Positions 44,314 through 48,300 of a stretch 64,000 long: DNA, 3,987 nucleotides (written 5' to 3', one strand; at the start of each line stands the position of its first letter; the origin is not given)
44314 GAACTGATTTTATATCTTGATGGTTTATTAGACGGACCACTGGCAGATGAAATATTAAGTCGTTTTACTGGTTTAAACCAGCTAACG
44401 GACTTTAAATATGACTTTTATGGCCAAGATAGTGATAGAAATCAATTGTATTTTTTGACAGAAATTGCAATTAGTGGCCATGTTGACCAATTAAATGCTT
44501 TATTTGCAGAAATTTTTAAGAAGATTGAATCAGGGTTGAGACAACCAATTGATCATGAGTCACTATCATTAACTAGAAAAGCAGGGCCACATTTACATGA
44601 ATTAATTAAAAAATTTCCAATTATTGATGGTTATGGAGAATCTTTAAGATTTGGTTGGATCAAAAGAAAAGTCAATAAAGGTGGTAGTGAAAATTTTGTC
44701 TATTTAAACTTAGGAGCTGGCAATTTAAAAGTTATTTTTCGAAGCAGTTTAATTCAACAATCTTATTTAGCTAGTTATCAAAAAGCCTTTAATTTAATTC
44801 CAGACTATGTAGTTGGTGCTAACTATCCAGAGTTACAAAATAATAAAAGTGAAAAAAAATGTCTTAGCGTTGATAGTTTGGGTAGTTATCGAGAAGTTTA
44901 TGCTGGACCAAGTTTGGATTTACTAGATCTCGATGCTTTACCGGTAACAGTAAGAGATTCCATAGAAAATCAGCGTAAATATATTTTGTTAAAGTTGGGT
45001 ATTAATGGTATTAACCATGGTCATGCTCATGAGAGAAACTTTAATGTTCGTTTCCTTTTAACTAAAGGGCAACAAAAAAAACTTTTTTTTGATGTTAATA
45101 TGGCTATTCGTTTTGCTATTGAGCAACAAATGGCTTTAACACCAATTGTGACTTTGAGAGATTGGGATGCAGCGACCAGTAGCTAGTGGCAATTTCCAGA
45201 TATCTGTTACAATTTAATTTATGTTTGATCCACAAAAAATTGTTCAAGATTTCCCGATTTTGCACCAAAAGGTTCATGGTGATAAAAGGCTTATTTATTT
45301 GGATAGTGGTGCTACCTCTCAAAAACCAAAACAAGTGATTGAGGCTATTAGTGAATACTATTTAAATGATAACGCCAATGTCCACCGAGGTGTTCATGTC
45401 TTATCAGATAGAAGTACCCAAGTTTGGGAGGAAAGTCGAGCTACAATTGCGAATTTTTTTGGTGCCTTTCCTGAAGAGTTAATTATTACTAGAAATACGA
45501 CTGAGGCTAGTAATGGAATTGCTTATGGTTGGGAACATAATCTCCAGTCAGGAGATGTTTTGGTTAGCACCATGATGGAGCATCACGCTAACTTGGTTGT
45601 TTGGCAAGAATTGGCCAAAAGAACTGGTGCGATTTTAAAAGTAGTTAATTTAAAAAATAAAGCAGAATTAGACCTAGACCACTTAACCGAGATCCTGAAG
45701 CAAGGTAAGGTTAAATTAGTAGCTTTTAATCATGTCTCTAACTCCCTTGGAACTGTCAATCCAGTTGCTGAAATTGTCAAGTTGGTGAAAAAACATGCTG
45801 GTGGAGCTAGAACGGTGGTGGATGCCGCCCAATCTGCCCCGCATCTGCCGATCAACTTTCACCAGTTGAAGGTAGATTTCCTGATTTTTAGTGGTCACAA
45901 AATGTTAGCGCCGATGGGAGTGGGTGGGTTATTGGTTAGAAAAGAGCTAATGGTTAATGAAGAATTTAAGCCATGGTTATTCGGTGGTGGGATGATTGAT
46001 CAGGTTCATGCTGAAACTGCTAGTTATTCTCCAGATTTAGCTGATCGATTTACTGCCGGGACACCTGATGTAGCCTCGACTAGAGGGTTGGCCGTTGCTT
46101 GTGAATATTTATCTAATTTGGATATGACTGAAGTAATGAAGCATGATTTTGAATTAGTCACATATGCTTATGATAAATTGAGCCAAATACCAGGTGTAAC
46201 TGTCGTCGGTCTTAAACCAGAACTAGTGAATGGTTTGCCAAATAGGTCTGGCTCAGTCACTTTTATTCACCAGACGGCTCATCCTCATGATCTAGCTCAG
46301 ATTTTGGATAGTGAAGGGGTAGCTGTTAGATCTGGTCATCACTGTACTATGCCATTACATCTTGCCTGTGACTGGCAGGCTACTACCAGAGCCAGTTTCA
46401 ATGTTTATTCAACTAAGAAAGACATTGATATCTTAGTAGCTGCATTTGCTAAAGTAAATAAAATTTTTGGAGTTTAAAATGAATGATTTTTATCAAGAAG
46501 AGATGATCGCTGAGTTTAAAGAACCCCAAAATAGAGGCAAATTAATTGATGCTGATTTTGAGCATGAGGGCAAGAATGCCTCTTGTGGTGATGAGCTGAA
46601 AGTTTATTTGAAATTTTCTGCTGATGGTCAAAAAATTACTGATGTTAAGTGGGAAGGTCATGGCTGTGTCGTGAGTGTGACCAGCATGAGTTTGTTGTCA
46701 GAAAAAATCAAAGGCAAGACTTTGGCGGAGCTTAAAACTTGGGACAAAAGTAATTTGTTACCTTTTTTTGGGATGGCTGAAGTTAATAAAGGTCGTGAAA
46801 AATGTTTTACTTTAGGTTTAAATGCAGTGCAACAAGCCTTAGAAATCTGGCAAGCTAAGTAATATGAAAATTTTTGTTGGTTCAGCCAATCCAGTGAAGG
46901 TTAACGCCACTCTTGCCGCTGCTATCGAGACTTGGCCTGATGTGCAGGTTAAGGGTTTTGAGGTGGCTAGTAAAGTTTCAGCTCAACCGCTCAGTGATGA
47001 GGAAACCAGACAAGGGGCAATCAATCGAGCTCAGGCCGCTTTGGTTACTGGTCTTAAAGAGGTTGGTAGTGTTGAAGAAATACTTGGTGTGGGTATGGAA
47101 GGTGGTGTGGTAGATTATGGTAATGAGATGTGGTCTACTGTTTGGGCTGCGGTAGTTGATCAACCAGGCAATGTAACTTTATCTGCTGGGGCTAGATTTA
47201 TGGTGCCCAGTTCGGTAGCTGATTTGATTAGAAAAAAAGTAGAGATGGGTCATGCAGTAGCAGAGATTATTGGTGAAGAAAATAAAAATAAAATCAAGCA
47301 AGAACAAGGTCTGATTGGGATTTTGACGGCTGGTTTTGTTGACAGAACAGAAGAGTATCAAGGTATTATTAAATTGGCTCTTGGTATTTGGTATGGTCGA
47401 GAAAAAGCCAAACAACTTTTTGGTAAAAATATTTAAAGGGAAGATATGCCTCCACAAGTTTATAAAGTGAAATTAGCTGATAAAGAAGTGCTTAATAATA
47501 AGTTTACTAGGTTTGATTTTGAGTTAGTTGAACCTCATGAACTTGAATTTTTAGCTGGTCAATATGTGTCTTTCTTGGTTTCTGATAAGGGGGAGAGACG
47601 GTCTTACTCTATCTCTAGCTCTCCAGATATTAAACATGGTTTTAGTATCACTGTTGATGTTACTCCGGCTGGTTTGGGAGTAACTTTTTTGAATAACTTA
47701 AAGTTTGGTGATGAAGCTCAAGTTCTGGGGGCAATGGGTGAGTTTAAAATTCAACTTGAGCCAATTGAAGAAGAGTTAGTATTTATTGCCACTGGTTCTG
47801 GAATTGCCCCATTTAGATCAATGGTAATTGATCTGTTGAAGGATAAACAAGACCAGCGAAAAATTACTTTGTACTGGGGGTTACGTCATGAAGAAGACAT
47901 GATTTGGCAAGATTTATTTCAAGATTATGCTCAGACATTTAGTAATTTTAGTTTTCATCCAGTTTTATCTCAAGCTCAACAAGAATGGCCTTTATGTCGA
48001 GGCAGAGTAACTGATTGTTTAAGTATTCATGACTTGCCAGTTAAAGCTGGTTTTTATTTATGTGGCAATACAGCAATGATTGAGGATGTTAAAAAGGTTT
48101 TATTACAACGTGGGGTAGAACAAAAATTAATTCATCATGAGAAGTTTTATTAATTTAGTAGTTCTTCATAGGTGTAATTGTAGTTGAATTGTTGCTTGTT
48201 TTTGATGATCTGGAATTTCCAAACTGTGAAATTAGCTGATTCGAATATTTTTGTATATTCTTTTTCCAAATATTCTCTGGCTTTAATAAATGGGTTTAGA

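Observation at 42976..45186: Unknown 736-aa helical-repeat protein with a pseudokinase-like tail, wedged inside the suf operon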

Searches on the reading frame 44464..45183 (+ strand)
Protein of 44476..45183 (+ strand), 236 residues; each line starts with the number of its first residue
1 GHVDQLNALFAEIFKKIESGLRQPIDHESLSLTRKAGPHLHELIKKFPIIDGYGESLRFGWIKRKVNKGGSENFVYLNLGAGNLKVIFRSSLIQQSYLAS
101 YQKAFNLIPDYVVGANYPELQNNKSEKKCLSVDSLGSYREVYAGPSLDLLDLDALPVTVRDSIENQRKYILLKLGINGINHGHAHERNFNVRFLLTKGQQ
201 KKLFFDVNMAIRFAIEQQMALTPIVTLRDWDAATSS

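Call 24: search_protein_families(library=pfam, proteins=[window:44476-45183:+], max_evalue=10)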
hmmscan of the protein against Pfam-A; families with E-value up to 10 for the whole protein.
window:44476-45183:+ (236 aa): 1 family
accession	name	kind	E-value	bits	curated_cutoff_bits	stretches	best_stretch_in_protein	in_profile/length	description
PF24620.1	DUF7625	-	0.25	11.9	27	1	196-220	43-67/95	Domain of unknown function (DUF7625)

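Call 31: search_solved_structures(query=A1, max_evalue=10, show_alignments=3)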
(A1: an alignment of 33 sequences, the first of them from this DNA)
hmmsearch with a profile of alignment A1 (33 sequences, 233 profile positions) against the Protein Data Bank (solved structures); distinct sequences matched with E-value up to 10: 5.
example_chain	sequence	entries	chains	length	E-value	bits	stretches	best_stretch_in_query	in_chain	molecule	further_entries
7uzw_H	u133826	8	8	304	0.44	13.7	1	56-141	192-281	CRISPR system Cms protein Csm4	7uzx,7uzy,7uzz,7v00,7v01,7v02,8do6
7vg7_B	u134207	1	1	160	0.87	12.7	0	131-179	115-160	Uteroglobin,PB1m6A9 peptide,Uteroglobin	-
8zaf_A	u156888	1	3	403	2.2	11.3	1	14-142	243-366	Sesquiterpene synthases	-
8zag_A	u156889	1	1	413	2.4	11.3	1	14-142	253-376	Sesquiterpene synthases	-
3jqh_A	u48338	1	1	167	5.2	10.1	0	94-157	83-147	C-type lectin domain family 4 member M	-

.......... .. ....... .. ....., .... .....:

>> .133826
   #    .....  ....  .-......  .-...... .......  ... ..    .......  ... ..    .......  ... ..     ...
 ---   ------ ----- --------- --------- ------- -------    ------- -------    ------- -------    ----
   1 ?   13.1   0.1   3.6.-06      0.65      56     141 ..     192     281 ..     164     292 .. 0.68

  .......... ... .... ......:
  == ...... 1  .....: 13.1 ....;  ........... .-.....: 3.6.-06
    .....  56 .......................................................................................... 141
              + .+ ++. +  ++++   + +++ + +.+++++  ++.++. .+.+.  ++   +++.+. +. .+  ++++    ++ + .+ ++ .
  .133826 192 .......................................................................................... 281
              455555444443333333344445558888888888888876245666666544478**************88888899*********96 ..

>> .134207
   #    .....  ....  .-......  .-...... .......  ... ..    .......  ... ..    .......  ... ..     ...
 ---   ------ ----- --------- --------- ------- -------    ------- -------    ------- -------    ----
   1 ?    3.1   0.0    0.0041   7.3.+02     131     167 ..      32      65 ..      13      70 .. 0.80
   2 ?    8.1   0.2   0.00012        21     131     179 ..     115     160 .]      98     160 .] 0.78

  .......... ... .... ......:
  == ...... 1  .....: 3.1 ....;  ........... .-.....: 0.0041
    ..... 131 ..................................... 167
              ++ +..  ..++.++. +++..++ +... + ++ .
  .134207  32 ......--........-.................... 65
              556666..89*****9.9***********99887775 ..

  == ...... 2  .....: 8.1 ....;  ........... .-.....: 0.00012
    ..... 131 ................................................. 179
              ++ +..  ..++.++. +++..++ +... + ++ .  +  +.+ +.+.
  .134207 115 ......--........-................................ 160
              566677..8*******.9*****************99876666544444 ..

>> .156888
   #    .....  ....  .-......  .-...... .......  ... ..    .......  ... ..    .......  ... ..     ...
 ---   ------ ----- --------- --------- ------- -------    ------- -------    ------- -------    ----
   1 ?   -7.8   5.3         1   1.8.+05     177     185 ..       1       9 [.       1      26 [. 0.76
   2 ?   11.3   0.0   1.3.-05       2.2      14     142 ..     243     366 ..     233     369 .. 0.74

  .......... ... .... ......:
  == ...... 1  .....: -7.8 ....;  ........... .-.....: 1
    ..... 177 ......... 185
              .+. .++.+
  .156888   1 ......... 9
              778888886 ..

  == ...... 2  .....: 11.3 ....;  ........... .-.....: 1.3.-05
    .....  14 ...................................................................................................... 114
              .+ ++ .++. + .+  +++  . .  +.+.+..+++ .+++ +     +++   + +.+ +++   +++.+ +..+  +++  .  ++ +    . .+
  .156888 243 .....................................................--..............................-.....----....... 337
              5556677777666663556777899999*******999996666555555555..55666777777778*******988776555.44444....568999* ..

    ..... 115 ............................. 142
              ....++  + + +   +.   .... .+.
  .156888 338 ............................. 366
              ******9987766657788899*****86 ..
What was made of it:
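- On Protein-kinase-like (PKL) superfamily: A profile search against PDB sequences found nothing (call 31).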

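Call 32: find_homologous_proteins(query=A1, max_evalue=0.001)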
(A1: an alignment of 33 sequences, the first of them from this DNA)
Query A1 (33 sequences) (240 aa, profile of the alignment): 5 proteins with E <= 0.001 among 3469 candidates.
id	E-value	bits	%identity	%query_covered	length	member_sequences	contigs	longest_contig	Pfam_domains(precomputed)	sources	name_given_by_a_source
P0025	9.0e-69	250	34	93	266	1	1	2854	-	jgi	jgi:hypothetical protein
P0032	5.0e-60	221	38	82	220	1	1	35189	-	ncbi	-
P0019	3.0e-52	196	54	57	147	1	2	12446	-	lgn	-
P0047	3.8e-50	189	48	66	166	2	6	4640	-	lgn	-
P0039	1.4e-44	171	40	52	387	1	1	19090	-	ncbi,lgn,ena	-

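Call 36: find_related_loci(query=A1, collection=metagenome_contigs, flank=8000)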
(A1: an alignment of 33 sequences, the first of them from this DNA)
Query A1 (240 aa) in metagenome_contigs; peptide patterns used: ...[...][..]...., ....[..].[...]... (x = any residue, [..] = any of these).
156 stretches matched a pattern; 11 encode a relative of the query (tblastn E <= 1e-3); 11 distinct loci.
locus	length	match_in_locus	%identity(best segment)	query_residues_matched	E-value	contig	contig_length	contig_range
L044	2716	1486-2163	39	16-239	4e-51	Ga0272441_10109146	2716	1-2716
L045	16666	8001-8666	43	19-239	2e-51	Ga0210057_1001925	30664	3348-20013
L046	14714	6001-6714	41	5-239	5e-50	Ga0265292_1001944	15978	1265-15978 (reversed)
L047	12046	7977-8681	40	10-238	9e-48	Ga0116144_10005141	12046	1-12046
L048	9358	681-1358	41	16-239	6e-47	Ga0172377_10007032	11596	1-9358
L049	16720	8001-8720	37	15-235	5e-44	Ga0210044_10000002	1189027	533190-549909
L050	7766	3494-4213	37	15-235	5e-44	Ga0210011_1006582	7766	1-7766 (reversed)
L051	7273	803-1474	35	21-240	2e-37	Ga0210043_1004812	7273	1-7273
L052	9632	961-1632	35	21-240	2e-37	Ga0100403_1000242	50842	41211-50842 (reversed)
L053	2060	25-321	57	142-239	9e-30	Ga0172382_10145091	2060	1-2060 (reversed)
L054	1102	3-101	55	207-239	7e-7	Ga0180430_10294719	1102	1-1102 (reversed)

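Call 37: predict_structure(alignment_id=A1)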
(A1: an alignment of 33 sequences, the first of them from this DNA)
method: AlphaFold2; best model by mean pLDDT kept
length: 240 residues; sequences in the alignment: 33
mean_pLDDT: 91.8   pTM: 0.89
mean pLDDT of the five models: 91.8, 91.2, 90.7, 90.1, 89.5
residues with pLDDT >= 90: 193; 70-90: 37; 50-70: 9; < 50: 1
segments of 3 or more residues with pLDDT < 50: none
pLDDT, mean of each block of 10 residues (from residue 1): 77 93 97 98 94 92 95 89 86 92 93 94 85 74 94 98 98 95 87 97 96 98 98 85
secondary structure, 60 per line:
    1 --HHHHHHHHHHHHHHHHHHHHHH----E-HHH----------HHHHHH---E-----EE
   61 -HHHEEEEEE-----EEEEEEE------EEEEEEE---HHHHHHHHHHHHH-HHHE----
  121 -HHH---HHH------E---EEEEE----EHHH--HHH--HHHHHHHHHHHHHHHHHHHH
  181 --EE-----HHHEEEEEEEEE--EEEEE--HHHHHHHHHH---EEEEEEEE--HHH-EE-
elements in order: H3-24 H44-49 E65-70 E76-82 E89-95 H99-111 E141-145 H161-180 E193-201 E204-208 H211-220 E224-231
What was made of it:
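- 44464..45183 (+): C-terminal protein-kinase-like domain (aa 497-736), the conserved module of the family. AF2 pLDDT 91.8, pTM 0.89 (call 37).
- On Protein-kinase-like (PKL) superfamily: The AF2 model has pLDDT 91.8 (call 37).
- AF2 with 33 sequences gives pLDDT 91.8 (call 37). The domain model is confident (call 37).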

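Call 46: find_related_loci(query=A1, collection=viral_contigs, flank=8000)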
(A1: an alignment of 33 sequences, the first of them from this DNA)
Query A1 (240 aa) in viral_contigs; peptide patterns used: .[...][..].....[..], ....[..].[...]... (x = any residue, [..] = any of these).
10 stretches matched a pattern, but none encodes a relative of the query by tblastn (E <= 1e-3).
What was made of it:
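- On Known anti-phage defence systems / phage proteins: The IMG/VR scan found no relative (call 46).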

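Call 48: fold_search(model_id=the predicted structure, library=pdb)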
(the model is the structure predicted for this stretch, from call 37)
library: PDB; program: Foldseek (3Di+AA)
matches with E <= 10: 1474; with E <= 0.001: 0
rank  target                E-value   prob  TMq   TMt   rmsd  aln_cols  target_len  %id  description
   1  6xx8_A                1.2e-03  0.99  0.37  0.29  13.7       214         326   14  Arabidopsis thaliana Casein Kinase 2 (CK2) alpha-1 crystal form II (released 2020-04-15)
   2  4wua                  1.2e-03  0.93  0.29  0.22  10.3       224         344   11  Crystal structure of human SRPK1 complexed to an inhibitor SRPIN340 (released 2015-09-16)
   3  6l24                  1.4e-03  0.99  0.35  0.27  15.3       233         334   13  Crystal structure of CK2a1 H115Y/V116I with hematein (released 2020-02-26)
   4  1jwh_A                1.6e-03  0.99  0.37  0.28  15.1       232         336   12  Crystal Structure of Human Protein Kinase CK2 Holoenzyme (released 2002-03-04)
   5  9tfy_A                1.8e-03  1.00  0.39  0.29   7.9       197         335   16  Arabidopsis thaliana Casein Kinase 2 (CK2) alpha1 - beta1 complex bound to inositol hexakisphosphate (InsP6) (released 2025-12-17)
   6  1zoh                  2.1e-03  0.99  0.39  0.30  12.8       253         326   15  Crystal structure of protein kinase CK2 in complex with TBB-derivatives inhibitors (released 2005-11-29)
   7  9av6                  2.4e-03  0.99  0.37  0.30   9.2       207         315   14  Crystal structure of CMGC family protein kinase from Trichomonas vaginalis (Apo) (released 2024-03-13)
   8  6o6q_B                2.5e-03  0.97  0.36  0.28  15.2       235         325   13  Crystal structure of Cka1p, a casein kinase 2 alpha ortholog from Candida albicans (released 2019-04-03)
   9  5my8                  2.7e-03  0.89  0.30  0.23  11.6       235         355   12  Crystal structure of SRPK1 in complex with SPHINX31 (released 2017-05-10)
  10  5mow_A                2.9e-03  0.98  0.38  0.30  14.6       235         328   12  Crystal Structure of CK2alpha with ZT0432 bound (released 2017-05-24)
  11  1wak                  2.9e-03  0.87  0.30  0.23  10.0       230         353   13  X-ray structure of SRPK1 (released 2006-07-11)
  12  5ts8                  3.0e-03  0.99  0.36  0.27   9.7       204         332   15  Z. MAYS CK2 KINASE ALPHA SUBUNIT IN COMPLEX WITH THE ATP-COMPETITIVE INHIBITOR 5,6-DIBROMOBENZOTRIAZOLE (released 2018-01-17)
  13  5zn0                  3.0e-03  0.99  0.38  0.30  15.0       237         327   13  Joint X-ray/neutron structure of protein kinase ck2 alpha subunit (released 2018-11-21)
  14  4dgl_D                3.0e-03  0.96  0.34  0.27  15.9       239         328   13  Crystal Structure of the CK2 Tetrameric Holoenzyme (released 2012-05-02)
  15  5ooi_A                3.0e-03  0.96  0.32  0.25  13.1       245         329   14  STRUCTURE OF PROTEIN KINASE CK2 CATALYTIC SUBUNIT (ISOFORM CK2ALPHA') IN COMPLEX WITH THE INDENOINDOLE-TYPE INHIBITOR  (released 2017-12-27)
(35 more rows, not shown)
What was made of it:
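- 44464..45183 (+): Foldseek CK2/SRPK1/CK1, prob 0.77-1.00 (call 48).
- On Protein-kinase-like (PKL) superfamily: Foldseek gives prob 0.77-1.00, E about 1e-3 and TM about 0.37 (call 48).
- Foldseek gives prob 0.77-1.00 to CK2, SRPK1 and CK1 (call 48).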

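Call 64: find_encoding_contigs(protein=P0047, flank=10000, max_places=4)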
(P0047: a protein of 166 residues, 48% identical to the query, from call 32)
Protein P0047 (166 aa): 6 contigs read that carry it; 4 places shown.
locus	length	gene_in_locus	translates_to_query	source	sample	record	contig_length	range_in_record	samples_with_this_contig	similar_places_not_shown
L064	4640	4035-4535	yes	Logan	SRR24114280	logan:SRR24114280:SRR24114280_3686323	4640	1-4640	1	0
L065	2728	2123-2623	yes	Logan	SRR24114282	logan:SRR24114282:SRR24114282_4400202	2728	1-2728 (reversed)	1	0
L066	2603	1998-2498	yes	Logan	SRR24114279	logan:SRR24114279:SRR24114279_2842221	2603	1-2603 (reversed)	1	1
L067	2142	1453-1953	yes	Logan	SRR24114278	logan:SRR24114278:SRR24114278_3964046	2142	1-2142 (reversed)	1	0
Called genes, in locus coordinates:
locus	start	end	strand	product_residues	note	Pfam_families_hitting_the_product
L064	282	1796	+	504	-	-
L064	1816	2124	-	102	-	-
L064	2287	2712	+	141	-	PF04191:PEMT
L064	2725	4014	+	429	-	-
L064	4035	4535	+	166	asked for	-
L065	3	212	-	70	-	?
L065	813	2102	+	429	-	-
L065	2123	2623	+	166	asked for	-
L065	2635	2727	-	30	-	?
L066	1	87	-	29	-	?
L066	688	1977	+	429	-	-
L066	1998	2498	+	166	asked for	-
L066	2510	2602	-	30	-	?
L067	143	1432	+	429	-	-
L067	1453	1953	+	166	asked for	-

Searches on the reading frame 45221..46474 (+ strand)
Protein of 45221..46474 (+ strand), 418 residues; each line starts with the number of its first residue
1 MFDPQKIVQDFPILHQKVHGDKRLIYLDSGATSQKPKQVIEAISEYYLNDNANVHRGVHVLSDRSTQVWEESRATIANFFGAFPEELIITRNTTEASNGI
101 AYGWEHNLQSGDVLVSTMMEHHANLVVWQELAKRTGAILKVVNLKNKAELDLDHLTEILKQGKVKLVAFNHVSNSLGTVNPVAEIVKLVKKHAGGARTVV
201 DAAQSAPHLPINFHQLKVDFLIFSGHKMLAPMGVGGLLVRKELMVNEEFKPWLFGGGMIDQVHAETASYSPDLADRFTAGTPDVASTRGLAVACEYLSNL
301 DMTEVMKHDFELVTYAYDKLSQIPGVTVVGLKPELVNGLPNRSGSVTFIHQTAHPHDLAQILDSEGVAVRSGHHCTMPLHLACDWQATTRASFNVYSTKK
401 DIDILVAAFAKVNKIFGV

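Call 3: search_protein_families(library=pfam, proteins=[window:45221-46474:+], max_evalue=1)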
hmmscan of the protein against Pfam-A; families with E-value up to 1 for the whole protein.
window:45221-46474:+ (418 aa): 5 families
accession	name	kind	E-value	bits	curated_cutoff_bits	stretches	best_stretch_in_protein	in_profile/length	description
PF00266.25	Aminotran_5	-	6.9e-120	400.9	21.5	1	25-405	1-371/371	Aminotransferase class-V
PF00155.27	Aminotran_1_2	-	3.4e-08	33.5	19.7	1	30-203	9-187/361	Aminotransferase class I and II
PF01053.26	Cys_Met_Meta_PP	-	1.3e-05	24.4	27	1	108-248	88-221/381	Cys/Met metabolism PLP-dependent enzyme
PF12064.13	DUF3544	-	0.015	16.1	27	1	111-163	61-114/195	Protein kinase C-binding protein 1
PF19578.4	DUF6090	-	0.036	14.3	23.5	1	127-193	17-84/182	Family of unknown function (DUF6090)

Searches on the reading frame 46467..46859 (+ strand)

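Call 3: search_protein_families(library=pfam, proteins=[window:46467-46859:+], max_evalue=1)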
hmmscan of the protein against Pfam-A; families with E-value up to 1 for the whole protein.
window:46467-46859:+ (131 aa): 3 families
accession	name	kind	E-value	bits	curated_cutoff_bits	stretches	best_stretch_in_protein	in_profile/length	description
PF01592.21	NifU_N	-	6.8e-21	75.2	22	1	9-131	2-123/127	NifU-like N terminal domain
PF18141.7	UPF1_1B_dom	-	0.13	12.7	28.5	1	38-74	34-64/93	RNA helicase UPF1, 1B domain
PF09207.16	Yeast-kill-tox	-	0.17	13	23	1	51-76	41-66/87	Yeast killer toxin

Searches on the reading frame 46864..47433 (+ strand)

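Call 3: search_protein_families(library=pfam, proteins=[window:46864-47433:+], max_evalue=1)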
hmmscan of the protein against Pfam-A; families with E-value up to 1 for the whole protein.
window:46864-47433:+ (190 aa): 1 family
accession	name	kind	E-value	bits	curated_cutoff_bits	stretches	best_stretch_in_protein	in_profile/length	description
PF01931.24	NTPase_I-T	-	3.9e-44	150.8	25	1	6-174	1-159/162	Protein of unknown function DUF84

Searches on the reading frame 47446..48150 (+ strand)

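Call 3: search_protein_families(library=pfam, proteins=[window:47446-48150:+], max_evalue=1)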
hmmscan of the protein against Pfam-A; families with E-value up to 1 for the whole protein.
window:47446-48150:+ (235 aa): 4 families
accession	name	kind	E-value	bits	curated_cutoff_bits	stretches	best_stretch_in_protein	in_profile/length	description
PF00175.26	NAD_binding_1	-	6.3e-21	75.5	22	1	113-217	1-109/109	Oxidoreductase NAD-binding domain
PF00970.30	FAD_binding_6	-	1.8e-11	44.7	21.1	1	8-101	2-98/99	Oxidoreductase FAD-binding domain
PF08030.17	NAD_binding_6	-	6.4e-10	39.7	22.2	1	109-156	2-53/156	Ferric reductase NAD binding domain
PF09345.15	SiaC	-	0.14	12.2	24.5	1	126-171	71-116/120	SiaC family regulatory phosphoprotein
